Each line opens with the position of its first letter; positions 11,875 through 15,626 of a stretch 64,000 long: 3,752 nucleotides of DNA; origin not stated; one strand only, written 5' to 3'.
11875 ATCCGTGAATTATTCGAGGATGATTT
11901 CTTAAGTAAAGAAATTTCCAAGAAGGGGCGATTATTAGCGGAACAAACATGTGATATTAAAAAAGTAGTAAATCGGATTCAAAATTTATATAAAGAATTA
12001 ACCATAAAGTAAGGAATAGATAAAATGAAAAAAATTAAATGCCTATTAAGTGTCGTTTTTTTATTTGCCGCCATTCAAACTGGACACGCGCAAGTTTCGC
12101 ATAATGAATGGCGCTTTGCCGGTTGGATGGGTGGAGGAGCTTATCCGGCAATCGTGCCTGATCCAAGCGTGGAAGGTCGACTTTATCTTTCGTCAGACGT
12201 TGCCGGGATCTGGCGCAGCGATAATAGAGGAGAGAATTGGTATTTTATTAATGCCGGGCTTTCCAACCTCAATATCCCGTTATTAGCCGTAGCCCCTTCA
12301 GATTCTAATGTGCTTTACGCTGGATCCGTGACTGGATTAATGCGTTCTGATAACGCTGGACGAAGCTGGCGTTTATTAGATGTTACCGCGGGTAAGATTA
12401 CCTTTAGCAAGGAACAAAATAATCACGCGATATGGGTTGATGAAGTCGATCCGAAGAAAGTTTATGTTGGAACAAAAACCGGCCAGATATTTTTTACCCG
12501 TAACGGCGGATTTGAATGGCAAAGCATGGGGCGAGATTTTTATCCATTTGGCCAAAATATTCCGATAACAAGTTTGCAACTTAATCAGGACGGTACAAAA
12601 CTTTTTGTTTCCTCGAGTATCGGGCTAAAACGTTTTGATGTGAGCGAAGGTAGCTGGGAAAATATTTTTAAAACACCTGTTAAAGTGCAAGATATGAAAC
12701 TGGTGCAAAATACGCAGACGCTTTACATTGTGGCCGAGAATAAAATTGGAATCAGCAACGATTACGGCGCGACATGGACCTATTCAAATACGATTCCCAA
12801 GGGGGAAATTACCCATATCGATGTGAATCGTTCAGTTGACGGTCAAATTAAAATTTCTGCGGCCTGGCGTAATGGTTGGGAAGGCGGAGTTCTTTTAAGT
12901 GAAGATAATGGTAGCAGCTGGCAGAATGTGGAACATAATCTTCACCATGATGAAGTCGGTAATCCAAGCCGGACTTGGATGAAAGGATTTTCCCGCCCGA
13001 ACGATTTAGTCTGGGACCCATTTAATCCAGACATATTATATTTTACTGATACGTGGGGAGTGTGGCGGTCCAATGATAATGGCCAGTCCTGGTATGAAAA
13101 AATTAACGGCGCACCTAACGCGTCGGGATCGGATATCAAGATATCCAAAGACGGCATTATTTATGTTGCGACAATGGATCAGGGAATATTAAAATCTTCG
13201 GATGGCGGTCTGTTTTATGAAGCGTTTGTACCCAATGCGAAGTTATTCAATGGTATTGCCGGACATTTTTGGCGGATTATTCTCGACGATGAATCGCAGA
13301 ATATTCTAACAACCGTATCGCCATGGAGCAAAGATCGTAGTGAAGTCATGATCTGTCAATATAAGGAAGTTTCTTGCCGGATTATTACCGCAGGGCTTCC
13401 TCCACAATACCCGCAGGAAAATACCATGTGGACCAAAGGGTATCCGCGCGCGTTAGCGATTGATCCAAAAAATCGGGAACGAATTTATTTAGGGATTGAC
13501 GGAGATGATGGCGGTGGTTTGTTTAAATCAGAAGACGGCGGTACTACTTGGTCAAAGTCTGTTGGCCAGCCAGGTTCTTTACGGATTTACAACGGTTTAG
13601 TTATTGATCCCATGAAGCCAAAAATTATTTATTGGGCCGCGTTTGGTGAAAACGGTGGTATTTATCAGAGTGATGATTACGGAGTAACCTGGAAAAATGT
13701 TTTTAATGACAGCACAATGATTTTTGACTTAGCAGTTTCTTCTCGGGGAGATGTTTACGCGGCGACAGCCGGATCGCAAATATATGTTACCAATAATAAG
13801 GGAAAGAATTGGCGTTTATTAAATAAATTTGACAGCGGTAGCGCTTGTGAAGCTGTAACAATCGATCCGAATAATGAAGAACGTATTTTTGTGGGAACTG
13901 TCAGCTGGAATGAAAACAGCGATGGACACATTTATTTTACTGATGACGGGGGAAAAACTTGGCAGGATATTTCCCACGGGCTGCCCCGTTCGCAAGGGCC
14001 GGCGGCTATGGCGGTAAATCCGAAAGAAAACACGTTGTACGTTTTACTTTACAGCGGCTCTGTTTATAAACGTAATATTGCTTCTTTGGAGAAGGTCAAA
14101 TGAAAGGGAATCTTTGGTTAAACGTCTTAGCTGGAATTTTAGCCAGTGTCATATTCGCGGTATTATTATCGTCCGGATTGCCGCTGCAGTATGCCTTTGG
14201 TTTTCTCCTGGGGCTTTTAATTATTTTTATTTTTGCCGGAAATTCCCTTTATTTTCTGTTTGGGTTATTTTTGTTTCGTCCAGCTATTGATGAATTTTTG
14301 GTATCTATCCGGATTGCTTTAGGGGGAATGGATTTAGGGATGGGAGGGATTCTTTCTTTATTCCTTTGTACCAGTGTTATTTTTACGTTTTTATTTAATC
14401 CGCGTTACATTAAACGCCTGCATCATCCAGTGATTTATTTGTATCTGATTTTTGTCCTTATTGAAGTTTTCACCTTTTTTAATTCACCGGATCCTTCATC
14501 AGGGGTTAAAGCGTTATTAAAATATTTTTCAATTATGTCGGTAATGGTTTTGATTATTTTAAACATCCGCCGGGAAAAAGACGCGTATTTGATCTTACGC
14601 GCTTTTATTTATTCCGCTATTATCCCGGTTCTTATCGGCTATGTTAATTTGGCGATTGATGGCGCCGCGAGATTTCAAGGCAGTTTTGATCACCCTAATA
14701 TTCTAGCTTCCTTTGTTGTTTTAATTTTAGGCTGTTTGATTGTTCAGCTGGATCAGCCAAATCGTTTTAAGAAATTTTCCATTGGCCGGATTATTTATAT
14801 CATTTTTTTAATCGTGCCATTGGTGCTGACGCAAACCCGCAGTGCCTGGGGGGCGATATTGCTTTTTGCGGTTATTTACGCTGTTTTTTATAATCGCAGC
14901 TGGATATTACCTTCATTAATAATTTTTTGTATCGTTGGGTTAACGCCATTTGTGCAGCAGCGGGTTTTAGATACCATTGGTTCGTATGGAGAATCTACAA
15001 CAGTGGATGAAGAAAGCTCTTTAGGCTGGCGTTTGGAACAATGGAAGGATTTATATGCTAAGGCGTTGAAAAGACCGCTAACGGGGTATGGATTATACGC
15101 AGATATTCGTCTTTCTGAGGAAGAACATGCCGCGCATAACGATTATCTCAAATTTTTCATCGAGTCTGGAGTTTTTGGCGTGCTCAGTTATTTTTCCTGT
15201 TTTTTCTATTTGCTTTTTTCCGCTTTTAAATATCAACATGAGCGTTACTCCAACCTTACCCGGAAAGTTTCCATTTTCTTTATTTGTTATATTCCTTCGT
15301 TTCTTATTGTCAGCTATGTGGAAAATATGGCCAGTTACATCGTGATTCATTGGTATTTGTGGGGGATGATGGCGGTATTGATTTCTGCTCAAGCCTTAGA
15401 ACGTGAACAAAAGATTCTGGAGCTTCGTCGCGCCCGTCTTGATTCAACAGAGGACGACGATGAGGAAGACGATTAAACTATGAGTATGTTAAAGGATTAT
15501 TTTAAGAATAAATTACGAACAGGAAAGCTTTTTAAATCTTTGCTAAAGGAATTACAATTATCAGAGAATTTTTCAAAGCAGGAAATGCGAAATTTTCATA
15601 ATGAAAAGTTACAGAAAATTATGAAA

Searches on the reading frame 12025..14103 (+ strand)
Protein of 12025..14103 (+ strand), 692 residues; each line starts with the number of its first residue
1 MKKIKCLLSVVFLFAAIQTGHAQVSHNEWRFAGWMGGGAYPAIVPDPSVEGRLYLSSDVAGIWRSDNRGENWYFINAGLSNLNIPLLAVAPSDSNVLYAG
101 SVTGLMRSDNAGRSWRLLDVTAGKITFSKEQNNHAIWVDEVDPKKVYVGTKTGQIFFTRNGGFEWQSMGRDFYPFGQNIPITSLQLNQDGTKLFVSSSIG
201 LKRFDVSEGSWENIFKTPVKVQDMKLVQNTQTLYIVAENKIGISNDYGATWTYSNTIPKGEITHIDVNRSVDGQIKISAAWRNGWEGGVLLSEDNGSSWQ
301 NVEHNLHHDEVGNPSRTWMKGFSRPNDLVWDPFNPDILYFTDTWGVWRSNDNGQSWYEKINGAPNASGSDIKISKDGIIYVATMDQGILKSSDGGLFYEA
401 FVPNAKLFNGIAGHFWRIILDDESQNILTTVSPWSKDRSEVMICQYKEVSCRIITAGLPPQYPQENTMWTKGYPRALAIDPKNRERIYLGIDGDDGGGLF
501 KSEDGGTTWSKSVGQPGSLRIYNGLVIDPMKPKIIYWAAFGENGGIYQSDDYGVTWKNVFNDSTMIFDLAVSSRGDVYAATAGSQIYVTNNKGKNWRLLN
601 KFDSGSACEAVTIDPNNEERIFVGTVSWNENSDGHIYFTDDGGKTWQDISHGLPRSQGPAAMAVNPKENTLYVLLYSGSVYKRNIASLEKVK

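Call 7: search_protein_families(library=pfam, proteins=[window:12025-14103:+])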
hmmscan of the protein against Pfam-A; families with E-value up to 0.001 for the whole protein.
window:12025-14103:+ (692 aa): 4 families
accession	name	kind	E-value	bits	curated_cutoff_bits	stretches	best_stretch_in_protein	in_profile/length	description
PF15902.12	Sortilin-Vps10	-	3.4e-31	108.9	33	2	584-674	1-85/446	Sortilin, neurotensin receptor 3,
PF02012.26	BNR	-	2.8e-10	39.1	27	0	637-647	1-11/12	BNR/Asp-box repeat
PF14870.12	PSII_BNR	-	3.3e-09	36.9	27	1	65-302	43-269/303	Photosynthesis system II assembly factor YCF48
PF13859.12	BNR_3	-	0.00018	21.4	27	0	494-660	87-224/308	BNR repeat-like domain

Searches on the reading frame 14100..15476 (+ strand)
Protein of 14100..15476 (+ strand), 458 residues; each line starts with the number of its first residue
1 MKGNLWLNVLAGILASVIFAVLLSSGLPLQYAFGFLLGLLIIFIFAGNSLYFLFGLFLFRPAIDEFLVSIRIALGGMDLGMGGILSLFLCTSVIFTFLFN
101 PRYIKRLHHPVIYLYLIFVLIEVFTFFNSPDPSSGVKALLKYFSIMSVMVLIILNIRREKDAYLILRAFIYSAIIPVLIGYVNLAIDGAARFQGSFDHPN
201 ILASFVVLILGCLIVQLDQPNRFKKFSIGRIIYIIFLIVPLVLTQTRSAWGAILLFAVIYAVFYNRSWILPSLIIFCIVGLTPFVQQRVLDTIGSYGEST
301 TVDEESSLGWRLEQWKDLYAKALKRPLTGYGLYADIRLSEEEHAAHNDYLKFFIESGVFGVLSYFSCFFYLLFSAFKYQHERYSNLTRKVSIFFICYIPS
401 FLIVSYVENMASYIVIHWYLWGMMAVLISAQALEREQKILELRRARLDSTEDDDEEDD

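Call 26: search_protein_families(library=pfam, proteins=[window:14100-15476:+])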
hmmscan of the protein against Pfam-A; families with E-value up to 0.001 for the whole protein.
window:14100-15476:+ (458 aa): 1 family
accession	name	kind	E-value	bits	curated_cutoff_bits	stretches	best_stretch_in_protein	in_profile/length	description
PF04932.20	Wzy_C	-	2e-19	70.3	31.7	1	233-365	2-149/149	O-Antigen ligase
